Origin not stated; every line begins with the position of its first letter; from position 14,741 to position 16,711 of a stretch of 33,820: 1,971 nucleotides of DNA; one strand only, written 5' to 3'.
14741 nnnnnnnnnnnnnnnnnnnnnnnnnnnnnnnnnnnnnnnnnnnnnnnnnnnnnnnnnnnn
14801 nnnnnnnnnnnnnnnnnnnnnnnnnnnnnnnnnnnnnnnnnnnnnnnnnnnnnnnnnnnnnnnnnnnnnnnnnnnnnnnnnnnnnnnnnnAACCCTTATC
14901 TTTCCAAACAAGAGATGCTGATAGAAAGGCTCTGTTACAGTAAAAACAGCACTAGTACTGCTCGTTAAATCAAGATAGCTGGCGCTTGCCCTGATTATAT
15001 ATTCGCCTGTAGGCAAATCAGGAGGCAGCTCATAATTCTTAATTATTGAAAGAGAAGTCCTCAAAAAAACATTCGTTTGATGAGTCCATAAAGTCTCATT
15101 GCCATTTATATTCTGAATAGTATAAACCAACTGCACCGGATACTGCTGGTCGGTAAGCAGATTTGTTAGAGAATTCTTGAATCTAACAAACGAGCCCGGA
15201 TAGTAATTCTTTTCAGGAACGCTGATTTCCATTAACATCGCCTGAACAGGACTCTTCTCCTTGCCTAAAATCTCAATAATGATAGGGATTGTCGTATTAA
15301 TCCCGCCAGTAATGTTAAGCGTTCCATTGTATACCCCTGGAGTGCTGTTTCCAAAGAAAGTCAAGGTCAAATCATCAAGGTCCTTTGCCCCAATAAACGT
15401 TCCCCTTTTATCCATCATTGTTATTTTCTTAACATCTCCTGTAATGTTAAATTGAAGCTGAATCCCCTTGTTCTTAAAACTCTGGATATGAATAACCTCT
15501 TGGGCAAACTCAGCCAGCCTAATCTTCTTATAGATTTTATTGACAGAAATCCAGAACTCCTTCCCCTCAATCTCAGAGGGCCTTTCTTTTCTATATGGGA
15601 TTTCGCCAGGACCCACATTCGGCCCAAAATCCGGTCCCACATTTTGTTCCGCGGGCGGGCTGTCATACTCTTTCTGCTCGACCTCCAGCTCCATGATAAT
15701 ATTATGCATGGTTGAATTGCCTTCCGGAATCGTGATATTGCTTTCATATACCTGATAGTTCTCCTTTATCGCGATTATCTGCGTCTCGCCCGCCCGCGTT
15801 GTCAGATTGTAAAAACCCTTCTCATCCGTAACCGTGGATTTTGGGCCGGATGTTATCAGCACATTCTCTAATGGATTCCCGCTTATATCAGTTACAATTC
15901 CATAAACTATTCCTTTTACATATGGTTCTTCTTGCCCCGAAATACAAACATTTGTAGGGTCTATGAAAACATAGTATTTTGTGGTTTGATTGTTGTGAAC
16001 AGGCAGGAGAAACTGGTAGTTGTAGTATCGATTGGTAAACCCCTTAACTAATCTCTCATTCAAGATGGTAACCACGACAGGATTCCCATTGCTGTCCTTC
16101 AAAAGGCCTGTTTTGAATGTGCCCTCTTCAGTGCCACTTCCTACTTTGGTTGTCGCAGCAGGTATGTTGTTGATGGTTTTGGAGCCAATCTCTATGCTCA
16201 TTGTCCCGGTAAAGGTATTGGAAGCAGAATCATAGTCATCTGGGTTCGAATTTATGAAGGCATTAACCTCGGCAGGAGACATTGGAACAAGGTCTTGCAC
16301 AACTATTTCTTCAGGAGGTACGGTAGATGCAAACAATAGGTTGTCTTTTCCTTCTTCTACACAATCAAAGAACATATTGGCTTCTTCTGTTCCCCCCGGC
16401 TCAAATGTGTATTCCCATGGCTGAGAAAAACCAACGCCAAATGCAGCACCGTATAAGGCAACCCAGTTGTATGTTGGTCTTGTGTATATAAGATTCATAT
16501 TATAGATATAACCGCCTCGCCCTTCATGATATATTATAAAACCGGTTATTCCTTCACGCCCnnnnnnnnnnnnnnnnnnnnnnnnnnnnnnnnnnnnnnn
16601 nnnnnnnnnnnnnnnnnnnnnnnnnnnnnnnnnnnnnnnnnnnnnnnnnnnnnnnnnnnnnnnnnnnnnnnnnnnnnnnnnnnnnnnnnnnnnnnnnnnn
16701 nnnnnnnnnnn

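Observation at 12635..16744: HerA/FtsK-like P-loop ATPase fused behind two TM helices that bracket a ~555-aa extracellular domain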

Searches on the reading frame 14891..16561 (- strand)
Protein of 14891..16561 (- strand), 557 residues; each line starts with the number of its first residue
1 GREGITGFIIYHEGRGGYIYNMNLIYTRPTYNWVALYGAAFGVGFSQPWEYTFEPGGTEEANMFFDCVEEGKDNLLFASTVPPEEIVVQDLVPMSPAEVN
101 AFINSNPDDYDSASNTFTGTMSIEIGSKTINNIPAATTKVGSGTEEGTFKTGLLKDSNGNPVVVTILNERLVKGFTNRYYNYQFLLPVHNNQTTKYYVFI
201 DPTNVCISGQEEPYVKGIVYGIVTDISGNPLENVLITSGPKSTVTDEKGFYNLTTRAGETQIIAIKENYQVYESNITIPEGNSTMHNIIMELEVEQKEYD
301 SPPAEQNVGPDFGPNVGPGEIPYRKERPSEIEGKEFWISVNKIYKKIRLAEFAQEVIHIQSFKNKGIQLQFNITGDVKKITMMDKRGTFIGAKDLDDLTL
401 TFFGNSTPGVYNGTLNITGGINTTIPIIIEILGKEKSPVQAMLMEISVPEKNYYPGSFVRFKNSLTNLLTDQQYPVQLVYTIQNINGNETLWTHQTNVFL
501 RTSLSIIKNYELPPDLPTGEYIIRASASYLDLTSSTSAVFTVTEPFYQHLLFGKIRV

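Call 58: find_homologous_proteins(query=A3, max_evalue=0.00001)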
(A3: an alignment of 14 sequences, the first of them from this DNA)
Query A3 (14 sequences) (557 aa, profile of the alignment): 5 proteins with E <= 0.00001 among 8000 candidates.
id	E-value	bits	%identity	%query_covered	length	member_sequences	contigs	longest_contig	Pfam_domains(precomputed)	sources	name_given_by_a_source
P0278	6.8e-249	845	53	96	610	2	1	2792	PF13715.13,PF13620.13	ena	-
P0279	4.4e-175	601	39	97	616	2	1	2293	-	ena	-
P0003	2.1e-145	503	87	56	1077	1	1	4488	PF01935.24,PF19027.6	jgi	jgi:hypothetical protein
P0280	1.6e-116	408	36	20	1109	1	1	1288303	PF16371.13,PF08308.18,PF17802.8,PF00775.28,PF13620.13,PF17210.10,PF26349.1,PF13715.13,PF25020.2,PF01060.30,PF11008.15,PF14686.13,PF15976.12,PF09430.17,PF22904.4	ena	-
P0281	6.0e-63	231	49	30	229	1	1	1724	-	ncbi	-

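Call 68: predict_structure(alignment_id=A4)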
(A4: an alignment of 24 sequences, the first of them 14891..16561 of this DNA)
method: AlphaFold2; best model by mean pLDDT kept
length: 557 residues; sequences in the alignment: 24
mean_pLDDT: 80.1   pTM: 0.48
mean pLDDT of the five models: 80.1, 78.3, 77.5, 77.3, 75.9
residues with pLDDT >= 90: 197; 70-90: 253; 50-70: 38; < 50: 69
segments of 3 or more residues with pLDDT < 50: 1-16, 209-211, 296-332, 436-440, 553-557
pLDDT, mean of each block of 10 residues (from residue 1): 34 47 52 89 82 87 85 91 93 95 88 91 91 90 81 95 91 80 92 93 70 76 94 87 90 90 88 91 93 59 37 35 37 71 83 84 86 94 92 84 89 94 92 57 82 87 79 79 83 84 85 88 85 82 70 42
secondary structure, 60 per line:
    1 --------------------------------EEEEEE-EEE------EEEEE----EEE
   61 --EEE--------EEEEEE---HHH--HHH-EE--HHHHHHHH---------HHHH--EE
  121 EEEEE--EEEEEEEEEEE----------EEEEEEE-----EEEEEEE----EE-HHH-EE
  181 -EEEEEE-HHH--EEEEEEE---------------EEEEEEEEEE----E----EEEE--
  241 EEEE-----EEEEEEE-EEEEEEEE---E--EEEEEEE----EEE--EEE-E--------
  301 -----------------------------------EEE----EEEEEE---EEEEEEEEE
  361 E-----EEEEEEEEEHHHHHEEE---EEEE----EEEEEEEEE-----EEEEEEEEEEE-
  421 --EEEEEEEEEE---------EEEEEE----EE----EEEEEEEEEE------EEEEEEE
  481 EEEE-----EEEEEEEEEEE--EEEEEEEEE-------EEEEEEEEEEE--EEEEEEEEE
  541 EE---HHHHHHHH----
elements in order: E33-38 E40-42 E49-53 E58-60 E63-65 E74-79 H96-103 H113-116 E119-125 E128-138 E149-155 E161-167 E182-187 E194-200 E216-225 E235-238 E241-244 E250-256 E258-265 E272-278 E283-285 E288-290 E336-338 E343-348 E352-361 E367-375 H376-380 E381-383 E387-390 E395-403 E409-419 E423-432 E442-447 E458-467 E474-484 E490-500 E503-511 E519-529 E532-542 H546-553

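Call 71: fold_search(model_id=the predicted structure, library=pdb)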
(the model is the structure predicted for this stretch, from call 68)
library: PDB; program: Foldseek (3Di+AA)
matches with E <= 10: 1988; with E <= 0.001: 853
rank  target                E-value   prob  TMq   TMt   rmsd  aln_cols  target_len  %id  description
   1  9ijj_C                1.0e-12  1.00  0.17  0.10  36.4       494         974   10  In situ structure of the central apparatus in mouse sperm axoneme. (released 2025-06-04)
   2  7sqc_F1               5.8e-12  1.00  0.16  0.18  36.5       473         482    9  Ciliary C1 central pair apparatus isolated from Chlamydomonas reinhardtii (released 2022-04-13)
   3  7sqc_2B               8.7e-12  1.00  0.17  0.12  43.0       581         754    9  Ciliary C1 central pair apparatus isolated from Chlamydomonas reinhardtii (released 2022-04-13)
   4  8jmw_A                2.3e-11  1.00  0.16  0.18  19.4       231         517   11  Fibril form of serine peptidase Vpr (released 2023-12-06)
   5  7sqc_F0               2.3e-11  1.00  0.16  0.28  33.1       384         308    8  Ciliary C1 central pair apparatus isolated from Chlamydomonas reinhardtii (released 2022-04-13)
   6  7som_D                2.7e-11  1.00  0.17  0.07  37.7       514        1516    9  Ciliary C2 central pair apparatus isolated from Chlamydomonas reinhardtii (released 2022-04-13)
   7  4kkq_A                4.6e-11  1.00  0.18  0.41  14.3       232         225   12  Crystal structure of Vibrio cholerae RbmA (crystal form 1) (released 2013-05-22)
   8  7sqc_O0               4.9e-11  1.00  0.17  0.09  35.9       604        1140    7  Ciliary C1 central pair apparatus isolated from Chlamydomonas reinhardtii (released 2022-04-13)
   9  4kkp_B                7.3e-11  1.00  0.18  0.40  14.1       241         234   12  Crystal structure of Vibrio cholerae RbmA (crystal form 2) (released 2013-05-22)
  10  9ijj_E                1.2e-10  1.00  0.16  0.19  29.5       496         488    8  In situ structure of the central apparatus in mouse sperm axoneme. (released 2025-06-04)
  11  4be6_A                3.2e-10  1.00  0.18  0.41  14.2       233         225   11  V. cholera biofilm scaffolding protein RbmA (released 2013-12-18)
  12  4kkp_A                4.1e-10  1.00  0.18  0.40  14.4       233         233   12  Crystal structure of Vibrio cholerae RbmA (crystal form 2) (released 2013-05-22)
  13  4kkr_A                5.5e-10  1.00  0.18  0.41  14.3       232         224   12  Crystal structure of Vibrio cholerae RbmA (crystal form 3) (released 2013-05-22)
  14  9i25_C                6.8e-10  1.00  0.17  0.35  17.5       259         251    8  WxLIP from Enterococcus faecium locus A bound to long WxL (released 2026-01-28)
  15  4kkq_B                1.8e-09  1.00  0.18  0.40  14.1       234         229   12  Crystal structure of Vibrio cholerae RbmA (crystal form 1) (released 2013-05-22)
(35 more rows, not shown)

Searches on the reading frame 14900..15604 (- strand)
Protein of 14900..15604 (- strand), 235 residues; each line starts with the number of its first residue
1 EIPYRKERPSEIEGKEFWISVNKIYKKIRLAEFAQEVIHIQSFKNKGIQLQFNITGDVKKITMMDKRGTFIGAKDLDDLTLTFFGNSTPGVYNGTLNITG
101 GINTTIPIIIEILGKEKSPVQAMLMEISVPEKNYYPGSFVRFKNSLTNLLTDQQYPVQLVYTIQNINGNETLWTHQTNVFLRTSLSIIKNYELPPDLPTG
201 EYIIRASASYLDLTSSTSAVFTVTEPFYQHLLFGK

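Call 49: search_protein_families(library=pfam, proteins=[window:14900-15604:-], max_evalue=1)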
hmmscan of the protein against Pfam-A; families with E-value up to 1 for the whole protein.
seq(235 aa): 0 families
